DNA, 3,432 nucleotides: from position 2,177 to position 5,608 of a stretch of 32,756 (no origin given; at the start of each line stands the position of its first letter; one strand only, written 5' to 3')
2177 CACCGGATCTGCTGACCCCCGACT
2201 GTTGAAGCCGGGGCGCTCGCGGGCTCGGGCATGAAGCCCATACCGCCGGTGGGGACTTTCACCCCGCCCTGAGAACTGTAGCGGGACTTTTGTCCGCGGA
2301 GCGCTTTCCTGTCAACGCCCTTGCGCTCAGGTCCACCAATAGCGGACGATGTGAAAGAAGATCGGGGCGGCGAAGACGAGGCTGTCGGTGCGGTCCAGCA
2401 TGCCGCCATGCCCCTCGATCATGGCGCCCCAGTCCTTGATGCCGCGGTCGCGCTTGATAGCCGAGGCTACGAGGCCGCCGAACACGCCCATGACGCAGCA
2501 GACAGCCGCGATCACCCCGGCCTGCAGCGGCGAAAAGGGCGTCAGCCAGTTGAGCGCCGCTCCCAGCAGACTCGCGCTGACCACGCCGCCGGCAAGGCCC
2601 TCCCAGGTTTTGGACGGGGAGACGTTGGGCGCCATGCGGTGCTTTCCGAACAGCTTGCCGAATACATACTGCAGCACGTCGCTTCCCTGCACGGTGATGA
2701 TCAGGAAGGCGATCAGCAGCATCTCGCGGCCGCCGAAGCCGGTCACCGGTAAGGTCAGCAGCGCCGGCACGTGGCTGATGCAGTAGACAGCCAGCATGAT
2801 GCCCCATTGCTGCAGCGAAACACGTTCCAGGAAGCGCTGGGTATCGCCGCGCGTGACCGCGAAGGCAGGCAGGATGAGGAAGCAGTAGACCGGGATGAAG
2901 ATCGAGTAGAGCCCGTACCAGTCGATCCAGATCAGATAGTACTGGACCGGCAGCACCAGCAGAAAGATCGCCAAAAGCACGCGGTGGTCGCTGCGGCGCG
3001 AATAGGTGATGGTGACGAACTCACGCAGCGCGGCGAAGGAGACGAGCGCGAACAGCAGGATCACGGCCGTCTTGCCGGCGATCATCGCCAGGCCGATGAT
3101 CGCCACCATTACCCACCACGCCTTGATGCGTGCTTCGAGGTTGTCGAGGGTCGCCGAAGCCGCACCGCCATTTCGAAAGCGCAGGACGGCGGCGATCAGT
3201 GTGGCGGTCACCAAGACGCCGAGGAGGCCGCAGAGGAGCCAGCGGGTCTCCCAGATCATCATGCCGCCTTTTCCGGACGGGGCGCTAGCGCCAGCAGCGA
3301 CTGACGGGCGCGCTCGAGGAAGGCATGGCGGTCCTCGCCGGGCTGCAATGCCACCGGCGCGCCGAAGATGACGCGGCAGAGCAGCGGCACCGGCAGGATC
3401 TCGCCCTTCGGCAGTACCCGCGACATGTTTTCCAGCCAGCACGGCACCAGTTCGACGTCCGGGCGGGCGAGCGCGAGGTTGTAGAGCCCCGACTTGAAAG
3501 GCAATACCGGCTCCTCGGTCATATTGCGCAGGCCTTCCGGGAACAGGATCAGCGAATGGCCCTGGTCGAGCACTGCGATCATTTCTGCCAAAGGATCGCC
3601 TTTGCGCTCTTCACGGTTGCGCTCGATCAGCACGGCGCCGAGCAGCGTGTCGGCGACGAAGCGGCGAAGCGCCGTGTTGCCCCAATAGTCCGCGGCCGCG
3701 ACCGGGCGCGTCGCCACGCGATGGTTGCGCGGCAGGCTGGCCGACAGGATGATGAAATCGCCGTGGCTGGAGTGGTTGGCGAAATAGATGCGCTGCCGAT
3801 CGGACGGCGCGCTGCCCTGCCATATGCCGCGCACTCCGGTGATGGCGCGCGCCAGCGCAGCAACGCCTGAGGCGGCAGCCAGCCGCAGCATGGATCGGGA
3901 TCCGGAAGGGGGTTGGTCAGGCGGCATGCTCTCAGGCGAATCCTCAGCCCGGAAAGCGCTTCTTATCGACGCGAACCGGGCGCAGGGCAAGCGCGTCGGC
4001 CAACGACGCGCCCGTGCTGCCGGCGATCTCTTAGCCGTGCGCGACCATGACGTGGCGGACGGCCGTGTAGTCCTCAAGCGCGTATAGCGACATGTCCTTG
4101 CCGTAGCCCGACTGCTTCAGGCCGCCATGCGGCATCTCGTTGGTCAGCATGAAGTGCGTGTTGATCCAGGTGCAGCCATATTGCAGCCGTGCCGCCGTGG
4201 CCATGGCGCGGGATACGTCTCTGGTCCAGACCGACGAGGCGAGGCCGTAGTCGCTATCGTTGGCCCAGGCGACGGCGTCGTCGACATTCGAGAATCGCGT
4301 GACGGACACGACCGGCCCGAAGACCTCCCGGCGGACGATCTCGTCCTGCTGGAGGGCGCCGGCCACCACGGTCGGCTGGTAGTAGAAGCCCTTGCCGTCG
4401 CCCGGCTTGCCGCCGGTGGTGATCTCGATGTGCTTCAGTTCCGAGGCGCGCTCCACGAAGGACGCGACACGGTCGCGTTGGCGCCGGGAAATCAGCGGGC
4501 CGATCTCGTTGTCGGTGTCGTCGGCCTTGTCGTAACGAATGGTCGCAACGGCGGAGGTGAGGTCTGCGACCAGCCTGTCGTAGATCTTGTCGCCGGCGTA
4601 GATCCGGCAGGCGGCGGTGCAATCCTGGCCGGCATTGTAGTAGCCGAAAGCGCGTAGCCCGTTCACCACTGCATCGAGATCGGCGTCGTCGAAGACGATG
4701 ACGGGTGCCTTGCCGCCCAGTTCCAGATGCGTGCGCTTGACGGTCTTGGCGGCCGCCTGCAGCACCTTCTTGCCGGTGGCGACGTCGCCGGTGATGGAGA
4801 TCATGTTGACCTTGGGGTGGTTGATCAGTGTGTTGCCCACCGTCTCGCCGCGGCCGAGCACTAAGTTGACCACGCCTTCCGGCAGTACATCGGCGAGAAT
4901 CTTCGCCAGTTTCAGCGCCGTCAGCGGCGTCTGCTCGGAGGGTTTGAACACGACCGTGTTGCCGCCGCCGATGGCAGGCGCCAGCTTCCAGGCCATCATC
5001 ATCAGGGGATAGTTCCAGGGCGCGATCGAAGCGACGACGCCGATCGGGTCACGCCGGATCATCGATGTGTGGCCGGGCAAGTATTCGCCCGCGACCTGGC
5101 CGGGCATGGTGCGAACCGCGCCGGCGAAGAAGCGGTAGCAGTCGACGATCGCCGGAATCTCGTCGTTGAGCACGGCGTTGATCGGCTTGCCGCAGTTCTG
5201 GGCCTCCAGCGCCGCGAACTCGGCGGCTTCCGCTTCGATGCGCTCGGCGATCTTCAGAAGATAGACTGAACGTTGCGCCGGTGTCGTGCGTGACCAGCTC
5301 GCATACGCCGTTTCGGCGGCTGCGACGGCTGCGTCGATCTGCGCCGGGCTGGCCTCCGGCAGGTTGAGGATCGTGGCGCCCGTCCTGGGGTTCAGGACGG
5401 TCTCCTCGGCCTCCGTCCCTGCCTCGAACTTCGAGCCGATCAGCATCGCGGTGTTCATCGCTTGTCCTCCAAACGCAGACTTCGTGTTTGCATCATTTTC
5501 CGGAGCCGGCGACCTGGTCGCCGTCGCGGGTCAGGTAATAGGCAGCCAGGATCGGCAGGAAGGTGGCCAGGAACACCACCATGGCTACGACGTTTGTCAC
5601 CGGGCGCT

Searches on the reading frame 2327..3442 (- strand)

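Call 5: search_protein_families(library=pfam, proteins=[window:2327-3442:-])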
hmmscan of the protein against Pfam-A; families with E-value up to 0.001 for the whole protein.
window:2327-3442:- (371 aa): 1 family
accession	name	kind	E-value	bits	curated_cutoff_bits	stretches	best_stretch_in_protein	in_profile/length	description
PF01148.25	CTP_transf_1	-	6.4e-68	229.9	24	1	104-368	2-263/264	Cytidylyltransferase family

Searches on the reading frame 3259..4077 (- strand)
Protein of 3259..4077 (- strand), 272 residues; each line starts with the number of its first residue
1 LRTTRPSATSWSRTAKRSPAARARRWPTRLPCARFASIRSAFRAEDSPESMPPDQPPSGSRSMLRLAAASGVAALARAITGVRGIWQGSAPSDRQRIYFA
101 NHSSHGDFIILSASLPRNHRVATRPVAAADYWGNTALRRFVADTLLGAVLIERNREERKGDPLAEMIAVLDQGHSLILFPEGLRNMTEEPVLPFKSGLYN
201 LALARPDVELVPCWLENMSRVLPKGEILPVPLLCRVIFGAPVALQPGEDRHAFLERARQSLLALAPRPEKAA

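Call 5: search_protein_families(library=pfam, proteins=[window:3259-4077:-])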
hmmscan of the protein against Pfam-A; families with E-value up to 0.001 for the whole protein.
window:3259-4077:- (272 aa): 1 family
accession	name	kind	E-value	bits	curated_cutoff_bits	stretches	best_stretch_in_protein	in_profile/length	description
PF01553.26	Acyltransferase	-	2e-16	60.4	23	1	91-215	11-131/132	Acyltransferase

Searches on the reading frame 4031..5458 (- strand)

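Call 5: search_protein_families(library=pfam, proteins=[window:4031-5458:-])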
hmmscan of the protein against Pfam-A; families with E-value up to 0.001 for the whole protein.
window:4031-5458:- (475 aa): 1 family
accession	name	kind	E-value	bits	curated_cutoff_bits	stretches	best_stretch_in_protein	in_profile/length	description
PF00171.27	Aldedh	-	8.2e-161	536.1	23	1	17-470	7-461/461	Aldehyde dehydrogenase family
